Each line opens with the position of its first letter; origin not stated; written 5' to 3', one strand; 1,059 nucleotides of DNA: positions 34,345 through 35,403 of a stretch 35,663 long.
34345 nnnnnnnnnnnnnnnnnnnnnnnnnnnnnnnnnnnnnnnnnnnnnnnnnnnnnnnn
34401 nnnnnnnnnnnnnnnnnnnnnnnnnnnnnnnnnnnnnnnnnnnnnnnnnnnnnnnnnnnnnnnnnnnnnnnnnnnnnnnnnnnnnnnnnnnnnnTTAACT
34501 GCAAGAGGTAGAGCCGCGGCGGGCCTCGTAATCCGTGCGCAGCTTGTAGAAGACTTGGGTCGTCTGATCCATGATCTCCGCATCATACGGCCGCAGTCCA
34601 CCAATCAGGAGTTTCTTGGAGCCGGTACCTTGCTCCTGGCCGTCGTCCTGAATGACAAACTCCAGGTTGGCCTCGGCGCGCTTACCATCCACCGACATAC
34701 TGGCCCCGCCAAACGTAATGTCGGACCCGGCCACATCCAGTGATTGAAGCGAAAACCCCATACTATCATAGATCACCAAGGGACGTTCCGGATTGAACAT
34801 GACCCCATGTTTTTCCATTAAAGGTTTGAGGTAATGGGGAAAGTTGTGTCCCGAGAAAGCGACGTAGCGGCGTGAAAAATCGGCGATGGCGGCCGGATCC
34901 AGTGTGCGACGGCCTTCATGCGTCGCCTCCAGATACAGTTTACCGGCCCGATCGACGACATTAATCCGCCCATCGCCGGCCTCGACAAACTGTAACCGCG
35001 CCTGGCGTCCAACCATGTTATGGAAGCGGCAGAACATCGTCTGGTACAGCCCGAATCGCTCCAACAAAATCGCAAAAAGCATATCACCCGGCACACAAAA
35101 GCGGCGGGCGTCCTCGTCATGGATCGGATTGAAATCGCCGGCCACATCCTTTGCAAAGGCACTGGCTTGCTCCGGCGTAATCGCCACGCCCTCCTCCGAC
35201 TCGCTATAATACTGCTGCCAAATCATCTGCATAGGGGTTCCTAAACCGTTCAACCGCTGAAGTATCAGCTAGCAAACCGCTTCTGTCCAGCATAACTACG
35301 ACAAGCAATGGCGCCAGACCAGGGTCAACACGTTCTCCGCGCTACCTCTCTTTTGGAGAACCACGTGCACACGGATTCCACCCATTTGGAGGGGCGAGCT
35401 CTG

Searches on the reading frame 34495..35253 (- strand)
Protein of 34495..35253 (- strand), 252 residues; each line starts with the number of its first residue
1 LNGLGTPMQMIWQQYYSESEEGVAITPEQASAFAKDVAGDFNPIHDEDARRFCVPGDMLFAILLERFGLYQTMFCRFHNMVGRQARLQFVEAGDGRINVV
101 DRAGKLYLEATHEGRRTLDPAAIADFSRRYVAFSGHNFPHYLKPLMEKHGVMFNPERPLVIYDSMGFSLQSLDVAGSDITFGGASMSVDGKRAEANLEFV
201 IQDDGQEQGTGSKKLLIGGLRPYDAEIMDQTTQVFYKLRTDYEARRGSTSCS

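Call 26: search_protein_families(library=pfam, proteins=[window:34495-35253:-])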
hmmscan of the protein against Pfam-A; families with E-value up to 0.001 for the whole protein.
window:34495-35253:- (252 aa): 1 family
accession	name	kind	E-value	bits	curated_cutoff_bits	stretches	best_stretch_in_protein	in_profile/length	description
PF12119.13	DUF3581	-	1.8e-82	276.5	25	1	10-225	1-216/217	Protein of unknown function (DUF3581)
